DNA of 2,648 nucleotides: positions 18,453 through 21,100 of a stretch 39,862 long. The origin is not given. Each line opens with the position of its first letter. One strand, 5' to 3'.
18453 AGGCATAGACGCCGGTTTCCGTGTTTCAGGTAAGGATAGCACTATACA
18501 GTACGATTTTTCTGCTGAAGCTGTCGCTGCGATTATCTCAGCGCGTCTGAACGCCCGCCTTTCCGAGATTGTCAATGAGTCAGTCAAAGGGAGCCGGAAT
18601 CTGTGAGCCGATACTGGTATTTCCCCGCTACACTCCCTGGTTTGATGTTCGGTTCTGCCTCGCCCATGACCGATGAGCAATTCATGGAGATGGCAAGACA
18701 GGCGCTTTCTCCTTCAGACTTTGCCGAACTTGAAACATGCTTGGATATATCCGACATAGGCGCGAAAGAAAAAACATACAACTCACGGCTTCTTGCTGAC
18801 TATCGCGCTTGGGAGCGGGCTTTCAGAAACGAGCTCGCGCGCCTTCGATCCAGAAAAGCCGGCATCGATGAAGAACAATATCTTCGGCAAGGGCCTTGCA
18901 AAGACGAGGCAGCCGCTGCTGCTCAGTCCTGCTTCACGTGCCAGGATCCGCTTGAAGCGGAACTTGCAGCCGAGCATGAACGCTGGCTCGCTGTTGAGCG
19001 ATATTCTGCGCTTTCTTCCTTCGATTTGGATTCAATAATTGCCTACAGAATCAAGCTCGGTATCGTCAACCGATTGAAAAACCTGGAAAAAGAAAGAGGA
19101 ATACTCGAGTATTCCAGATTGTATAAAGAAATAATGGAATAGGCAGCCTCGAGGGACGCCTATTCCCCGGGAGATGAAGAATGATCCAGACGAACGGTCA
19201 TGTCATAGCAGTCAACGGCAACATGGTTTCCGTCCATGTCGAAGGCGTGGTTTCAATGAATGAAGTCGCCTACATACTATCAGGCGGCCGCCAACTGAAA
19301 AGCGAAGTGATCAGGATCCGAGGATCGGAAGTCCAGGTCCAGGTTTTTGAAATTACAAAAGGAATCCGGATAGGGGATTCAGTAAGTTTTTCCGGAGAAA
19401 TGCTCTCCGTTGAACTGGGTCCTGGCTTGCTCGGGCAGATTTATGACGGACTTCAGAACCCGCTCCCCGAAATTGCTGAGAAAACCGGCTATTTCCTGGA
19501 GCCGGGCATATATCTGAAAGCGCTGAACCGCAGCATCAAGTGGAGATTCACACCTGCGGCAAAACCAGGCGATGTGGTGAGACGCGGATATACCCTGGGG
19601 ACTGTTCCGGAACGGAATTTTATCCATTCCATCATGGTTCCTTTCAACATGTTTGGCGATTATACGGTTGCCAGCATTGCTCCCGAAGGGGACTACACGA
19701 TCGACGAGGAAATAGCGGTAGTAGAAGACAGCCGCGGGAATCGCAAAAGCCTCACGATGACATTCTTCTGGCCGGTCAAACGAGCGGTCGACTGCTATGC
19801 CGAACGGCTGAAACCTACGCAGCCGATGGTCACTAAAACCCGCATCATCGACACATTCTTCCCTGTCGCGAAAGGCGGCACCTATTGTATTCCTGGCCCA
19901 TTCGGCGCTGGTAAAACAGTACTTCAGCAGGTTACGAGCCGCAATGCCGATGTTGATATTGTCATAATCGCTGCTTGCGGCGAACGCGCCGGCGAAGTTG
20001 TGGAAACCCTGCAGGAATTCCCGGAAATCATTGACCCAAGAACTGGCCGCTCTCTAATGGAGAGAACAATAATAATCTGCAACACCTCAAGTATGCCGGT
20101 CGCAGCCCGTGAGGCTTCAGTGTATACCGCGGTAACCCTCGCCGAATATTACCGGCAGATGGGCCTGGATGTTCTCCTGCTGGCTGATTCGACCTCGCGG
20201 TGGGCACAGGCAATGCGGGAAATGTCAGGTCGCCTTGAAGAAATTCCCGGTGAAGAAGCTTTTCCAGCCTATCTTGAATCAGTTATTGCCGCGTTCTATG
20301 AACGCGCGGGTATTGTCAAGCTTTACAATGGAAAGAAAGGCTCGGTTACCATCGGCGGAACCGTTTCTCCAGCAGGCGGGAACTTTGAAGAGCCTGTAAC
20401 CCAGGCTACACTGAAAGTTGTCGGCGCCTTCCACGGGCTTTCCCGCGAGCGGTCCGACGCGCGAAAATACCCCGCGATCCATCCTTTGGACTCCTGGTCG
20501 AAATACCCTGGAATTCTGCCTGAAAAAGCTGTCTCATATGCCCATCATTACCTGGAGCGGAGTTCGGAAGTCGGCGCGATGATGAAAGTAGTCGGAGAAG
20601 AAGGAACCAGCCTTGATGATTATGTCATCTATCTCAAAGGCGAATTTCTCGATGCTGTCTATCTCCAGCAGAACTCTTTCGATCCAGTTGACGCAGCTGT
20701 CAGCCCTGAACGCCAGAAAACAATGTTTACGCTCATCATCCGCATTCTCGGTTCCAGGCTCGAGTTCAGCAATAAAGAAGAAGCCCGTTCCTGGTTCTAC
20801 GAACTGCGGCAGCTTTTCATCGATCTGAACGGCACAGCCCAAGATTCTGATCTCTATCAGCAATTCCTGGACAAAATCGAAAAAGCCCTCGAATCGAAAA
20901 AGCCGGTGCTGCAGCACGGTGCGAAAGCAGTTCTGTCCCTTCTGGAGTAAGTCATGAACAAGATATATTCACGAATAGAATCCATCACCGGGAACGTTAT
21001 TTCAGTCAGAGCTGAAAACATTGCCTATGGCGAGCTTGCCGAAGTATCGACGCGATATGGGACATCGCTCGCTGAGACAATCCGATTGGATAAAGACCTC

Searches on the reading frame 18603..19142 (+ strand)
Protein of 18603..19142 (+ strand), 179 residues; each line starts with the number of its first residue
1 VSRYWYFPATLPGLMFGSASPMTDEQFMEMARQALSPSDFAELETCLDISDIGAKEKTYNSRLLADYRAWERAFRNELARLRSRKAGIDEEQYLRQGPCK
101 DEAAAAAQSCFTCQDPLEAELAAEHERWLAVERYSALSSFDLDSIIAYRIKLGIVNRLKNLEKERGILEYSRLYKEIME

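Call 47: search_protein_families(library=pfam, proteins=[window:18603-19142:+], max_evalue=0.00001)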
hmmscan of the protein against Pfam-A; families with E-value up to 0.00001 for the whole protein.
window:18603-19142:+ (179 aa): 1 family
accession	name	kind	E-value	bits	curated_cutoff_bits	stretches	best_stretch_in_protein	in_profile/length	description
PF10962.13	DUF2764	-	1.9e-08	34.8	24.1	0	123-173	213-263/271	Protein of unknown function (DUF2764)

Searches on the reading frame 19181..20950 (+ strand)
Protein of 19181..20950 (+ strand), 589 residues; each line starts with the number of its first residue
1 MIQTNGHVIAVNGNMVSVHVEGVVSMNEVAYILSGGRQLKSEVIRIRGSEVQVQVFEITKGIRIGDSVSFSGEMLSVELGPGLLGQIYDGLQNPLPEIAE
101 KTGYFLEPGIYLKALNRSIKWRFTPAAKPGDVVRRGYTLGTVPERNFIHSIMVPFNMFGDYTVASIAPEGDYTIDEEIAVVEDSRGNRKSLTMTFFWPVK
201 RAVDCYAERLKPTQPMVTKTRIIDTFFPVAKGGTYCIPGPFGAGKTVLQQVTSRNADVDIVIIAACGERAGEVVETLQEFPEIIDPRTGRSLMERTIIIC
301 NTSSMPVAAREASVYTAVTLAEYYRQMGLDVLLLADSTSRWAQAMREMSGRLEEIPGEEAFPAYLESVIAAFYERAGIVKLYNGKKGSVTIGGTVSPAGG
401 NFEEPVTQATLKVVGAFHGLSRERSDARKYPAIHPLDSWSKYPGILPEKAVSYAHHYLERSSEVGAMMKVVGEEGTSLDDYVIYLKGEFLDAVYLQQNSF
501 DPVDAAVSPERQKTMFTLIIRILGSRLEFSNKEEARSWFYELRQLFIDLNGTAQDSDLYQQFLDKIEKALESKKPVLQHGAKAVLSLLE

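Call 47: search_protein_families(library=pfam, proteins=[window:19181-20950:+], max_evalue=0.00001)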
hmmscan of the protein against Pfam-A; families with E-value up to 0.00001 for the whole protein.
window:19181-20950:+ (589 aa): 4 families
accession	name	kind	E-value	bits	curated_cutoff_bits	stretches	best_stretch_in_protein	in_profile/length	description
PF00006.31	ATP-synt_ab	-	4.8e-66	222.9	29.5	1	221-440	3-213/213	ATP synthase alpha/beta family, nucleotide-binding domain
PF16886.11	ATP-synt_ab_Xtn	-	1.2e-26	92.7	25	1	113-200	2-88/88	ATPsynthase alpha/beta subunit barrel-sandwich domain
PF02874.29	ATP-synt_ab_N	-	8.4e-08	33.1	20.9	1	8-72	1-69/69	ATP synthase alpha/beta family, beta-barrel domain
PF22919.1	ATP-synt_VA_C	-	1.5e-06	28.6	24.7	1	456-521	21-86/101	C-terminal domain of V and A type ATP synthase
